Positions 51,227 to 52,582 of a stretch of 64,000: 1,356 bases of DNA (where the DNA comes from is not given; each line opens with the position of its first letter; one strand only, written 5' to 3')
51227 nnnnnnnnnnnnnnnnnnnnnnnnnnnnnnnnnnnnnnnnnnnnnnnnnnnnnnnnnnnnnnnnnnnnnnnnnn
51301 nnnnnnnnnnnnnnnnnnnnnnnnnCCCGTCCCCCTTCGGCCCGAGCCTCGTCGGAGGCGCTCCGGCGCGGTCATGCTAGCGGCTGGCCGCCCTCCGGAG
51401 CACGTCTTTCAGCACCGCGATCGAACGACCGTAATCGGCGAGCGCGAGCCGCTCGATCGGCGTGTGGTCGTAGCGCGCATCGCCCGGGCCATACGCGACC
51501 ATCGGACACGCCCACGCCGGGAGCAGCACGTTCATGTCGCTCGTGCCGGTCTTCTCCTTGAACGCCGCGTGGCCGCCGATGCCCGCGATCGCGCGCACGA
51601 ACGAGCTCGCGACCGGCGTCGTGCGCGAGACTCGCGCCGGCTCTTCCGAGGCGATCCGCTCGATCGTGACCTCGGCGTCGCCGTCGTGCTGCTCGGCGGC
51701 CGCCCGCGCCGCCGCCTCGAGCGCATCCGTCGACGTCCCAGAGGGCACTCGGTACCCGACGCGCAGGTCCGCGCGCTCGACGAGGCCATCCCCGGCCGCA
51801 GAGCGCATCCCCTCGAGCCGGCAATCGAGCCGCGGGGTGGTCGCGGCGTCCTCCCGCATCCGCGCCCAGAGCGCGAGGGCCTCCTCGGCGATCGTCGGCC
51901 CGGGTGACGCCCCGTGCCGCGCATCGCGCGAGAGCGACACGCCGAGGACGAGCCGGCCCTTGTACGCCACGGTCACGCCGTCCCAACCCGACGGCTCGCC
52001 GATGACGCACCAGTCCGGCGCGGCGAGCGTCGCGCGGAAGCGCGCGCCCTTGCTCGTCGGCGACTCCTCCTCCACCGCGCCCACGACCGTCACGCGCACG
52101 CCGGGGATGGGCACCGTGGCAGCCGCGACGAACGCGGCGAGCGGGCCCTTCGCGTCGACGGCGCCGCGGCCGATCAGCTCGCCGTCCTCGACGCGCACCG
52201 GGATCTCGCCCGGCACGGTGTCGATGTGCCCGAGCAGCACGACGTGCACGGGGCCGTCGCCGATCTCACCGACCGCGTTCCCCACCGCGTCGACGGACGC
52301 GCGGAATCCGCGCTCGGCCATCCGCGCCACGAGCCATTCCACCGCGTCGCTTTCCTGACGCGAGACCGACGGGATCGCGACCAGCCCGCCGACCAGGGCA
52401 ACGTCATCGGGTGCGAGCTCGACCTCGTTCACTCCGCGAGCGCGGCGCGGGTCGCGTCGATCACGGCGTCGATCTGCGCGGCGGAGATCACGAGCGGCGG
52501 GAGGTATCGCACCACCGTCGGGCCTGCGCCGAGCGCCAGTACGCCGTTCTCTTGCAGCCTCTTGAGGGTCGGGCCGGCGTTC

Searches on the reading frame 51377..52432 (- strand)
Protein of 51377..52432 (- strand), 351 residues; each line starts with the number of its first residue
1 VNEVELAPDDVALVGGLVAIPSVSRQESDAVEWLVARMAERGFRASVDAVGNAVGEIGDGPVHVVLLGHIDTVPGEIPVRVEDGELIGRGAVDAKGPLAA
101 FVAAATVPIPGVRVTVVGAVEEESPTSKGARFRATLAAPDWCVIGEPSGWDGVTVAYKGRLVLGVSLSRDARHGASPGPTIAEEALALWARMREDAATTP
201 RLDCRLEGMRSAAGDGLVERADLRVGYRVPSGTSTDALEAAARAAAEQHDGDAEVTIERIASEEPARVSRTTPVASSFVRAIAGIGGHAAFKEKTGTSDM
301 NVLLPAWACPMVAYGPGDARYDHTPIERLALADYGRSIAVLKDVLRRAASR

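Call 3: search_protein_families(library=pfam, proteins=[window:51377-52432:-], max_evalue=0.01)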
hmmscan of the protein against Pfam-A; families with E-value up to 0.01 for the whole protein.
window:51377-52432:- (351 aa): 1 family
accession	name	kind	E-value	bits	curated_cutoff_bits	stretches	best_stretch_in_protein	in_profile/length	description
PF01546.33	Peptidase_M20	-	3e-21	76.7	24.6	1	66-346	2-205/206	Peptidase family M20/M25/M40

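Call 4: search_protein_families(library=ncbifam, proteins=[window:51377-52432:-], max_evalue=0.01)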
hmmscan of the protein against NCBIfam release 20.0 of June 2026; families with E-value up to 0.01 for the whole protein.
window:51377-52432:- (351 aa): 35 families (the best 25 are shown)
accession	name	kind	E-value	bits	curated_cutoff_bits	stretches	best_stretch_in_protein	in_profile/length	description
NF003367.0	PRK04443.1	equivalog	1.5e-111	373.1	363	1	9-349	8-346/349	[LysW]-lysine hydrolase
TIGR01902.1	dapE-lys-deAc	subfamily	9.6e-85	284.8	163.1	1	14-347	3-336/340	N-acetyl-ornithine/N-acetyl-lysine deacetylase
NF001747.0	PRK00466.1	equivalog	6e-40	137.1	288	1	16-334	18-328/346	N-acetyl-lysine deacetylase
TIGR01900.1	dapE-gram_pos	equivalog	7.2e-22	77.7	304.2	1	11-345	6-350/351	succinyl-diaminopimelate desuccinylase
NF006402.0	PRK08651.1-5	equivalog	4.2e-21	75.3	369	1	28-178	21-183/369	succinyl-diaminopimelate desuccinylase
NF009555.0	PRK13004.1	equivalog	1.3e-19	70.4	321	1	9-177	16-200/399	YgeY family selenium metabolism-linked hydrolase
NF006399.0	PRK08651.1-2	equivalog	1.4e-18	67.1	381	1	13-188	9-205/405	succinyl-diaminopimelate desuccinylase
TIGR01892.1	AcOrn-deacetyl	equivalog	3.6e-16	59.2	297.7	1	15-177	4-186/365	acetylornithine deacetylase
NF009557.0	PRK13009.1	equivalog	4.3e-16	59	284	1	10-149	5-166/377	succinyl-diaminopimelate desuccinylase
TIGR01910.1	DapE-ArgE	subfamily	2.4e-14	53.4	217.6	1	13-180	3-198/373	ArgE/DapE family deacylase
TIGR01246.1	dapE_proteo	equivalog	2.6e-13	49.8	361.8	1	13-151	4-164/370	succinyl-diaminopimelate desuccinylase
TIGR03526.1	selenium_YgeY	hypoth_equivalog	7.6e-13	48.1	321.5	1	12-177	17-198/395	YgeY family selenium metabolism-linked hydrolase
NF006400.0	PRK08651.1-3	equivalog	2.9e-12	46.1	374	1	81-177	111-214/410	succinyl-diaminopimelate desuccinylase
NF005710.0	PRK07522.1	subfamily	3.1e-11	43.1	412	1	8-177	8-199/391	acetylornithine deacetylase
NF003474.0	PRK05111.1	equivalog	3.5e-11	42.6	460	1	17-177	15-199/383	acetylornithine deacetylase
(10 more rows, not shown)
